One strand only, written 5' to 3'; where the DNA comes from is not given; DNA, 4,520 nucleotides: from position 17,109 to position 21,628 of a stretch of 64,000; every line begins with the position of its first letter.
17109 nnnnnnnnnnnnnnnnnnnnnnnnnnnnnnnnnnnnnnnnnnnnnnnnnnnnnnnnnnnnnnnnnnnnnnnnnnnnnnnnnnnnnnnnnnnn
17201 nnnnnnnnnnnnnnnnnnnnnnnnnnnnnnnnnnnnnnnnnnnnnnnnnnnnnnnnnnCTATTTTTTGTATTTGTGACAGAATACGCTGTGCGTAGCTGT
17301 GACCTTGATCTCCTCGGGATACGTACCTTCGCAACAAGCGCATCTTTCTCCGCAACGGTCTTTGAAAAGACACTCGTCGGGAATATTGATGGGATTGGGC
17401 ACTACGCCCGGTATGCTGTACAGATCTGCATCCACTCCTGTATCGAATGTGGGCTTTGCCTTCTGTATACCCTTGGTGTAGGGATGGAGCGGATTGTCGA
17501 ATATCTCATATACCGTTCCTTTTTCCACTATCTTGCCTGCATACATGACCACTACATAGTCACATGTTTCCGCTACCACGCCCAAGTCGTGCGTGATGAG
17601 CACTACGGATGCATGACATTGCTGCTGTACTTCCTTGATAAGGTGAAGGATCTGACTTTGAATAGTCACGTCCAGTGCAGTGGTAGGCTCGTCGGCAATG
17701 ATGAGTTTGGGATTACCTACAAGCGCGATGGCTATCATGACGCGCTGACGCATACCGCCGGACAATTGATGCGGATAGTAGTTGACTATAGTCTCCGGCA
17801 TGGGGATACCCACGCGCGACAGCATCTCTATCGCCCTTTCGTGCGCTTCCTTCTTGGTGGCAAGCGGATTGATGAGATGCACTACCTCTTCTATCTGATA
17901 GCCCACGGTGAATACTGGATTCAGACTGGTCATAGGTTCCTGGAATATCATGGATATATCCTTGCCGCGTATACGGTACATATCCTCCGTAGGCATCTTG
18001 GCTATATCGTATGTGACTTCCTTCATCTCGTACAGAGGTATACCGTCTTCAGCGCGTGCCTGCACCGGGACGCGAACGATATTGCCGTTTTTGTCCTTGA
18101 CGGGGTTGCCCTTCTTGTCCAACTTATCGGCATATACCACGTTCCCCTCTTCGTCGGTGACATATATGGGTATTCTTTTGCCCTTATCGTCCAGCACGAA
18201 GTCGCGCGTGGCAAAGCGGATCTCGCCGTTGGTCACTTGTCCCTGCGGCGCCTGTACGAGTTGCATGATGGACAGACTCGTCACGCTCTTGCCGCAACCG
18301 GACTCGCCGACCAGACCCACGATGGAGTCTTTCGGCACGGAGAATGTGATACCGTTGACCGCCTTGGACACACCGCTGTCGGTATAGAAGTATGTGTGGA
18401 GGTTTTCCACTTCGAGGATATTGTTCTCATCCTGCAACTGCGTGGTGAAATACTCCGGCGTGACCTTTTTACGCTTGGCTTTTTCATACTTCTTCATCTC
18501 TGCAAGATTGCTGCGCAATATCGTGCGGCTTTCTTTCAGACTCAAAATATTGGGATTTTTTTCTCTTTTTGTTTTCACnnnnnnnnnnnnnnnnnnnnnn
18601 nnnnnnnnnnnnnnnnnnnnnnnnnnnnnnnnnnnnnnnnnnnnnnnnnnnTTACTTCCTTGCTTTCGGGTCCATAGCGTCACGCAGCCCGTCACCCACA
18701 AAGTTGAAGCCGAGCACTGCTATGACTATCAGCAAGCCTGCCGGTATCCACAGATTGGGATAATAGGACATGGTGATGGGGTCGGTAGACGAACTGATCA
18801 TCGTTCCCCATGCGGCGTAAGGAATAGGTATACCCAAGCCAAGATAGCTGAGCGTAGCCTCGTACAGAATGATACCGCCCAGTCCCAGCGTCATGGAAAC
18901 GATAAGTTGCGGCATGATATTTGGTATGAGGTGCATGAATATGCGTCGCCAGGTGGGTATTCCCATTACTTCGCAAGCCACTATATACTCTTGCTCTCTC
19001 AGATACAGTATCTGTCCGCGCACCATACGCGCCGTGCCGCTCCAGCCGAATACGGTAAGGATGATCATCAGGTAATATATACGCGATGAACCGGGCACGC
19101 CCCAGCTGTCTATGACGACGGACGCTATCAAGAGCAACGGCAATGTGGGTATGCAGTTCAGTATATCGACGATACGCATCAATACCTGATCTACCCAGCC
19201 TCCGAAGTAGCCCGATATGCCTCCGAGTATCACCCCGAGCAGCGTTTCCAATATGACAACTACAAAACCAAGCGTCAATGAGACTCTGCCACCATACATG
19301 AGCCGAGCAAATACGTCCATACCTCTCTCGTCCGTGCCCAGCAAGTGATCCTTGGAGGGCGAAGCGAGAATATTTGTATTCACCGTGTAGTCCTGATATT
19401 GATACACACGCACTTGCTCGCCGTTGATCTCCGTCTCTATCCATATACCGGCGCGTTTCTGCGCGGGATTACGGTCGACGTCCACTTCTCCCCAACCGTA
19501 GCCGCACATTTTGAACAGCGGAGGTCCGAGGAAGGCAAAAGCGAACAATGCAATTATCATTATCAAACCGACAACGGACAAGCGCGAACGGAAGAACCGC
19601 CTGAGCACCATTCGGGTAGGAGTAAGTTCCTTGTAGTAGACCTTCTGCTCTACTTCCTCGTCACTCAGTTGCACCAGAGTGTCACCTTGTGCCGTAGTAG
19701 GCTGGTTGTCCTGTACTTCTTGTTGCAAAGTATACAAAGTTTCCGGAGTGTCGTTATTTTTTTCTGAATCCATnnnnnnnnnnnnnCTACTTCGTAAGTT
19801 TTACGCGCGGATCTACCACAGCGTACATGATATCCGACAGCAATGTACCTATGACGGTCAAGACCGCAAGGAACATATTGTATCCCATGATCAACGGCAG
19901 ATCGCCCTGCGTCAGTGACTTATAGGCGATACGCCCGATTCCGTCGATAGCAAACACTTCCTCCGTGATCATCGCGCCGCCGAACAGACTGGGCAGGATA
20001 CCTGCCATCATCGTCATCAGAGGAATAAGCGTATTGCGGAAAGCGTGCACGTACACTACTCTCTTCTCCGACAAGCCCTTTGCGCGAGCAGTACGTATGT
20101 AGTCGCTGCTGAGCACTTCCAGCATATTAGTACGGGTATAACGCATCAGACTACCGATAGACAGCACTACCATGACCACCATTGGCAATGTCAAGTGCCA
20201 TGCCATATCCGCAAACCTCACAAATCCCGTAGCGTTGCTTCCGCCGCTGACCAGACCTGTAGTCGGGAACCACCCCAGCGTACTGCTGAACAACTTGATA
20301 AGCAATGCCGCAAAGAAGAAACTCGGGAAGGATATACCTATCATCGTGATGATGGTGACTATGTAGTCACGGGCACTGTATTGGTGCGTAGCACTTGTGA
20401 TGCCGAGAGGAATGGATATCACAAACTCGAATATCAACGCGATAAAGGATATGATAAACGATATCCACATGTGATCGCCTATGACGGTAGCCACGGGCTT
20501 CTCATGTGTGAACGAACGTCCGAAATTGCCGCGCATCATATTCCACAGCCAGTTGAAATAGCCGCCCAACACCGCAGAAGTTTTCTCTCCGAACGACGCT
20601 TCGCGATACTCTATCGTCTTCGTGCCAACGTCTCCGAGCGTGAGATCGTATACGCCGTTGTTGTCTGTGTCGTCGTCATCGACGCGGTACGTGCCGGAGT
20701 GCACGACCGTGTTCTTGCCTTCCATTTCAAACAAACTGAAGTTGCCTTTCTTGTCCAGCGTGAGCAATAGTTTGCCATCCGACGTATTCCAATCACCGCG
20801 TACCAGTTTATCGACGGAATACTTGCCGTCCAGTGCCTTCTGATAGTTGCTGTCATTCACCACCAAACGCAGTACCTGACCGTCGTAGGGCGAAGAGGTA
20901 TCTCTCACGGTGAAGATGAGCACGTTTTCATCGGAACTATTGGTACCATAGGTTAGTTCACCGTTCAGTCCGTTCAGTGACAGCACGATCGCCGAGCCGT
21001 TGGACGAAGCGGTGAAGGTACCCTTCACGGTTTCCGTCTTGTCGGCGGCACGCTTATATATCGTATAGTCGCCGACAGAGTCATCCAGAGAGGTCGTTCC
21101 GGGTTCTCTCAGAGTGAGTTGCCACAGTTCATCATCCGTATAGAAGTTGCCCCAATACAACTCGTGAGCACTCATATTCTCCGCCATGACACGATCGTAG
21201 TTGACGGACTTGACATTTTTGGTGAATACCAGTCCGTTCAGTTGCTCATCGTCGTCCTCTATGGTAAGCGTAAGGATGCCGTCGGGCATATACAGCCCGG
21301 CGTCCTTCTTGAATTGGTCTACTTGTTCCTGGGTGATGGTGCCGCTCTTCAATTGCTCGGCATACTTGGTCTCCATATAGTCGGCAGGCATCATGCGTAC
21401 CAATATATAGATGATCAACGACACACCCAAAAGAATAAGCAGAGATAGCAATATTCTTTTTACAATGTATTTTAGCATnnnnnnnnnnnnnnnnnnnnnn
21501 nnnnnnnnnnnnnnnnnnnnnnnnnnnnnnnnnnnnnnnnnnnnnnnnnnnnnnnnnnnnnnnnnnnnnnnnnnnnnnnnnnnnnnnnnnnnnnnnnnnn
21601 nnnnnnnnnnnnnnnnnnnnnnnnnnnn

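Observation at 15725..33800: One ~18-kb operon joining a giant cell-envelope subtilase, two lipoproteins and an expanded peptide-type ABC importer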

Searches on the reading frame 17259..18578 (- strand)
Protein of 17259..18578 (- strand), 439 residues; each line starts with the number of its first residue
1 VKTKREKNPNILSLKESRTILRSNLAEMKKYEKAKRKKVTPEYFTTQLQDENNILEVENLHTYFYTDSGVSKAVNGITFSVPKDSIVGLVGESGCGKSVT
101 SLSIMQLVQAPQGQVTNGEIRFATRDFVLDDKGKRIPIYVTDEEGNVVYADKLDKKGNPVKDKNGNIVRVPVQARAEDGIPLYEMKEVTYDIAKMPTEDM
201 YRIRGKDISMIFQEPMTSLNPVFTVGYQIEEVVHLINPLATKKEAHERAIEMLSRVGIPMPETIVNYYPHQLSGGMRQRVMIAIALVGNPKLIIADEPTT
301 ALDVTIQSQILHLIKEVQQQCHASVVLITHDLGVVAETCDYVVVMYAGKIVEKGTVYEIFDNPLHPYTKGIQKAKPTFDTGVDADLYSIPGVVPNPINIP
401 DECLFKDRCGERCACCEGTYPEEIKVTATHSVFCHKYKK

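Call 4: search_protein_families(library=pfam, proteins=[window:17259-18578:-], max_evalue=0.01)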
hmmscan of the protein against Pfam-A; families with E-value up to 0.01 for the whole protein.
window:17259-18578:- (439 aa): 4 families
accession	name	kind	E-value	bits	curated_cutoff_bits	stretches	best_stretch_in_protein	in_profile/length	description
PF00005.33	ABC_tran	-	1.2e-26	94.4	25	2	188-300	42-137/137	ABC transporter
PF08352.17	oligo_HPY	-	3.8e-14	53.3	27.1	1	351-416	1-65/65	Oligopeptide/dipeptide transporter, C-terminal region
PF13304.12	AAA_21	-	0.00016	22.3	27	1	269-335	235-303/304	AAA domain, putative AbiEii toxin, Type IV TA system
PF02463.25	SMC_N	-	0.00065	19.6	40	1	228-340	135-207/220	RecF/RecN/SMC N terminal domain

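Call 30: search_protein_families(library=ncbifam, proteins=[window:17259-18578:-], max_evalue=0.001)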
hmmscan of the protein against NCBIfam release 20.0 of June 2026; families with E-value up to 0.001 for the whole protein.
window:17259-18578:- (439 aa): 188 families (the best 25 are shown)
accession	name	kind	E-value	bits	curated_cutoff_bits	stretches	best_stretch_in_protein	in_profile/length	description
NF008246.0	PRK11022.1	equivalog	1.1e-95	320.5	541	2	190-436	73-316/326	dipeptide ABC transporter ATP-binding protein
NF007010.1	PRK09473.1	subfamily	2.8e-91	305.6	575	2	190-436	70-313/318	oligopeptide ABC transporter ATP-binding protein OppD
NF043079.1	MMSYN1_0167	equivalog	6.4e-89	299.2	740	2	196-395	296-493/561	oligopeptide ABC transporter ATP-binding protein OppD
NF007613.0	PRK10261.1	equivalog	1.5e-83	281.3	1077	2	191-378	89-275/623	glutathione ABC transporter ATP-binding protein GsiA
NF011659.0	PRK15079.1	equivalog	1.8e-74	250.4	540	2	190-437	86-331/334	murein tripeptide/oligopeptide ABC transporter ATP binding protein OppF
NF008453.0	PRK11308.1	subfamily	3.2e-73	246.9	408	2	193-437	87-326/334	dipeptide ABC transporter ATP-binding protein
NF011713.0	PRK15134.1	equivalog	1.4e-72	245.1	834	2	198-378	84-263/529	microcin C ABC transporter ATP-binding protein YejF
TIGR02770.1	nickel_nikD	equivalog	1.5e-71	240.4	318.7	2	200-373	57-227/230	nickel import ATP-binding protein NikD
NF047576.1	opine_ATP_CntF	equivalog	3.3e-65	219.9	385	2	190-377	69-255/264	staphylopine uptake ABC transporter ATP-binding protein CntF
NF047578.1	opine_ATP_CntD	equivalog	5.4e-64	216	380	2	191-376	70-254/266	staphylopine uptake ABC transporter ATP-binding protein CntD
NF043071.1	DppF_dipep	equivalog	2.9e-62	211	660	2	200-434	94-324/331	dipeptide ABC transporter ATP-binding subunit DppF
NF011674.0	PRK15093.1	equivalog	3.6e-55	187.4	627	2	190-435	73-322/330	putrescine export ABC transporter ATP-binding protein SapD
NF043078.1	MMSYN1_0168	equivalog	1.4e-51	175.9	800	2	250-377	474-599/649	oligopeptide ABC transporter ATP-binding protein OppF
TIGR02769.1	nickel_nikE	equivalog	7.5e-43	146.9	332.55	2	191-360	74-239/265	nickel import ATP-binding protein NikE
NF007739.0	PRK10419.1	subfamily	3.2e-42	144.9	354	1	191-358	75-238/268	nickel ABC transporter ATP-binding protein NikE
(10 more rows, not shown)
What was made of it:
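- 17259..18578 (-): OppD-type ATPase, 439 aa. It has an N-terminal extension, an insertion between Walker A and the Q-loop, and a Cys-rich C-terminus. Family hits in call 4 and call 30 (two matched stretches).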

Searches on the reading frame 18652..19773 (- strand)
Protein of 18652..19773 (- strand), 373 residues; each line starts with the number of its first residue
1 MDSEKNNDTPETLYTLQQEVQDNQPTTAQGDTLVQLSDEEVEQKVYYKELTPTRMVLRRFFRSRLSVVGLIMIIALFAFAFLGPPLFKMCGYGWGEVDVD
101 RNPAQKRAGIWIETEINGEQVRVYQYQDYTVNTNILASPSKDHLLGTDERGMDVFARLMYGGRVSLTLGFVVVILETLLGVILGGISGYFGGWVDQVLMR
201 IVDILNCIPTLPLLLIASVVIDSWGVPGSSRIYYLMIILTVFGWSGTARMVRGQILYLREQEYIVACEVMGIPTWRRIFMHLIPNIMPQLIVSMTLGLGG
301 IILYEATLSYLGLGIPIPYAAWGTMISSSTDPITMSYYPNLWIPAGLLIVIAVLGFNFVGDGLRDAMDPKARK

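Call 4: search_protein_families(library=pfam, proteins=[window:18652-19773:-], max_evalue=0.01)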
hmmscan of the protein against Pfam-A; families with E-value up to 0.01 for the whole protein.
window:18652-19773:- (373 aa): 2 families
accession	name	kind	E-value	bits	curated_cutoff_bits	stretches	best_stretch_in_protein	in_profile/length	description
PF00528.27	BPD_transp_1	-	2.5e-33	115.8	26.4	1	180-373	1-184/184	Binding-protein-dependent transport system inner membrane component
PF12911.12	OppC_N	-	5.9e-09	36.1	23.9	1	51-86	1-36/53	N-terminal TM domain of oligopeptide transport permease C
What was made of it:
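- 18652..19773 (-): OppC-type permease, 373 aa. OppC_N and BPD_transp_1 in call 4.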

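Call 30: search_protein_families(library=ncbifam, proteins=[window:18652-19773:-], max_evalue=0.001)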
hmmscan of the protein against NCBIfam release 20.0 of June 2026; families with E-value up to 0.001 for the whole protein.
window:18652-19773:- (373 aa): 17 families
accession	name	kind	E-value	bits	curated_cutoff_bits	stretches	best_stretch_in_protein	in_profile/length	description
NF045476.1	Opp4C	equivalog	1.2e-92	310.2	350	1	132-370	46-278/278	oligopeptide ABC transporter permease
NF045475.1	Opp3C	equivalog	5e-66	223.1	450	1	38-372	9-328/328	oligopeptide ABC transporter permease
NF045474.1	Opp2C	equivalog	6.2e-62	209.3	300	1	134-368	11-236/236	nickel transporter permease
TIGR02790.1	nickel_nikC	equivalog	2.1e-58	198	358.45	1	135-368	34-258/258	nickel ABC transporter permease subunit NikC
NF045473.1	Opp1C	equivalog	2.6e-57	194.3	350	1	133-370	38-266/267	nickel/cobalt ABC transporter permease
NF007738.0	PRK10417.1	equivalog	2.4e-55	188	335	1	133-371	42-271/277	nickel ABC transporter permease subunit NikC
NF008160.0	PRK10913.1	equivalog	4.1e-52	177.5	483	1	138-372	74-299/300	dipeptide ABC transporter permease DppC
NF011662.0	PRK15082.1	equivalog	5.4e-50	170.5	484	1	116-371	54-300/303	glutathione ABC transporter permease GsiD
NF011935.0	PRK15406.1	equivalog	5.8e-50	170.7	433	1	127-372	67-302/302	oligopeptide ABC transporter permease OppC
NF007376.0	PRK09881.1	equivalog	1.7e-49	168.4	434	1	133-372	64-294/298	D,D-dipeptide ABC transporter permease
NF043080.1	MMSYN1_0166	equivalog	2e-44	151.8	370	1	128-371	68-305/307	oligopeptide ABC transporter permease OppC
NF047573.1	opine_perm_CntC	exception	2.3e-42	145.2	440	1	129-370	37-270/271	staphylopine uptake ABC transporter permease subunit CntC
NF011596.0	PRK15021.1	subfamily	2.3e-33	115.7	439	1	129-370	107-338/341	microcin C ABC transporter permease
NF011691.0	PRK15111.1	equivalog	4.5e-27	95.4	379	1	143-368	76-292/296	putrescine export ABC transporter permease SapC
NF045470.1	Opp2B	equivalog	5.2e-06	25.9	350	1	151-315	80-256/300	nickel ABC transporter permease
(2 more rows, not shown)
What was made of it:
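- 18652..19773 (-): Opp4C scores 310 bits against a cut-off of 350 (call 30).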

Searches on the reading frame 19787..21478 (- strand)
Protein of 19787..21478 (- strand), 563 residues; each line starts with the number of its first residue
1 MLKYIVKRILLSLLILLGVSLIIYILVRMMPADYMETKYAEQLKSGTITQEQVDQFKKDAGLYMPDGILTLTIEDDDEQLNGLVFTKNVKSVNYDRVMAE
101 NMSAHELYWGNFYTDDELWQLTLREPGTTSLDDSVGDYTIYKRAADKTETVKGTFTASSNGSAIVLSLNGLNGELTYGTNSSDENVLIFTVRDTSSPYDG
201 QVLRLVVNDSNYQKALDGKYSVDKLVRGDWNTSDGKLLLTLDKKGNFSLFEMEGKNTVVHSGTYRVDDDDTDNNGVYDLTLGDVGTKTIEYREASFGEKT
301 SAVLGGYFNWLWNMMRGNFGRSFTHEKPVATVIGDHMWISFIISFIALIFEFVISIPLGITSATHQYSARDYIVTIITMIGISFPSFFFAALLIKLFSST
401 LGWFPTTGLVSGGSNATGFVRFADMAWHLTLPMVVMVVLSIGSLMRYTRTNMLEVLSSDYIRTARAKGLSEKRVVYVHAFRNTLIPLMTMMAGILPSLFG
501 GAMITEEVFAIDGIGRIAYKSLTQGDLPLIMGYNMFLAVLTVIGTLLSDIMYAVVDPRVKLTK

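Call 4: search_protein_families(library=pfam, proteins=[window:19787-21478:-], max_evalue=0.01)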
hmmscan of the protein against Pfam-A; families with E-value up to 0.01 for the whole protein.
window:19787-21478:- (563 aa): 2 families
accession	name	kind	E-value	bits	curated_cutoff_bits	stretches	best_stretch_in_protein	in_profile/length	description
PF00528.27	BPD_transp_1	-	2.2e-32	112.7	26.4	1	356-560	2-183/184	Binding-protein-dependent transport system inner membrane component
PF19300.4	BPD_transp_1_N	-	6.7e-05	23.5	23.8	1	1-61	1-56/114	Binding-prot-dependent transport system membrane comp, N-term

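Call 30: search_protein_families(library=ncbifam, proteins=[window:19787-21478:-], max_evalue=0.001)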
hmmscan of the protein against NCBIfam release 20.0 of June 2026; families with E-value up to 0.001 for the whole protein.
window:19787-21478:- (563 aa): 16 families
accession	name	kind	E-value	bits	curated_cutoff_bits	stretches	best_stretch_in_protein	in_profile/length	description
NF045472.1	Opp4B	equivalog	3.4e-74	250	450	2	287-560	47-319/319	oligopeptide ABC transporter permease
NF045470.1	Opp2B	equivalog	6.9e-67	225.8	350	1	301-560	55-300/300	nickel ABC transporter permease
NF045471.1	Opp3B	equivalog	2.9e-59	201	480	1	302-562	58-305/308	oligopeptide ABC transporter permease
NF045469.1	Opp1B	equivalog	6e-59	200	380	2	302-560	64-307/307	nickel/cobalt ABC transporter permease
NF007677.0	PRK10352.1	equivalog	1.2e-55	188.8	433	1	303-561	64-308/314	nickel ABC transporter permease subunit NikB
TIGR02789.1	nickel_nikB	equivalog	3.2e-51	174.6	447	2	306-560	67-307/314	nickel ABC transporter permease subunit NikB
NF011661.0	PRK15081.1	equivalog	8.9e-48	163.3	463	1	304-560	62-304/306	glutathione ABC transporter permease GsiC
NF007008.0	PRK09471.1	equivalog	2.8e-46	158.4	388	1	302-560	58-305/306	oligopeptide ABC transporter permease OppB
NF043081.1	MMSYN1_0165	equivalog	2.8e-45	155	350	1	321-563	159-388/388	oligopeptide ABC transporter permease OppB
NF011712.0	PRK15133.1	subfamily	7.5e-45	153.4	445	1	305-561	101-361/364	microcin C ABC transporter permease YejB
NF008161.0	PRK10914.1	equivalog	3.5e-43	148.1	590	1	305-561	64-337/339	dipeptide ABC transporter permease DppB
NF011690.0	PRK15110.1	equivalog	4.5e-28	98.6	432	1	300-557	37-311/321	putrescine export ABC transporter permease SapB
NF011596.0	PRK15021.1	subfamily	3.7e-05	22.9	439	1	433-539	207-307/341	microcin C ABC transporter permease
NF045474.1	Opp2C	equivalog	5.9e-05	22.8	300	0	433-492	106-165/236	nickel transporter permease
NF045476.1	Opp4C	equivalog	0.00013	21.4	350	1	339-490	78-201/278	oligopeptide ABC transporter permease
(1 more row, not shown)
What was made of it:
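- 19787..21478 (-): OppB-type permease, 563 aa, with an extracytoplasmic insertion of about 300 aa between TM1 and TM2. Family hits in call 4 and call 30.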

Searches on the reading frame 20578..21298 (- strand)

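Call 60: search_protein_families(library=pfam, proteins=[window:20578-21298:-], max_evalue=1)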
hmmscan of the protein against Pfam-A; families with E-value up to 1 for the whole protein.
window:20578-21298:- (240 aa): 1 family
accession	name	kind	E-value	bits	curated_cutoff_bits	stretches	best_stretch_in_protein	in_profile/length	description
PF10447.15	EXOSC1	-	0.045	14.9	21.2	1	13-42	69-98/112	Exosome component EXOSC1/CSL4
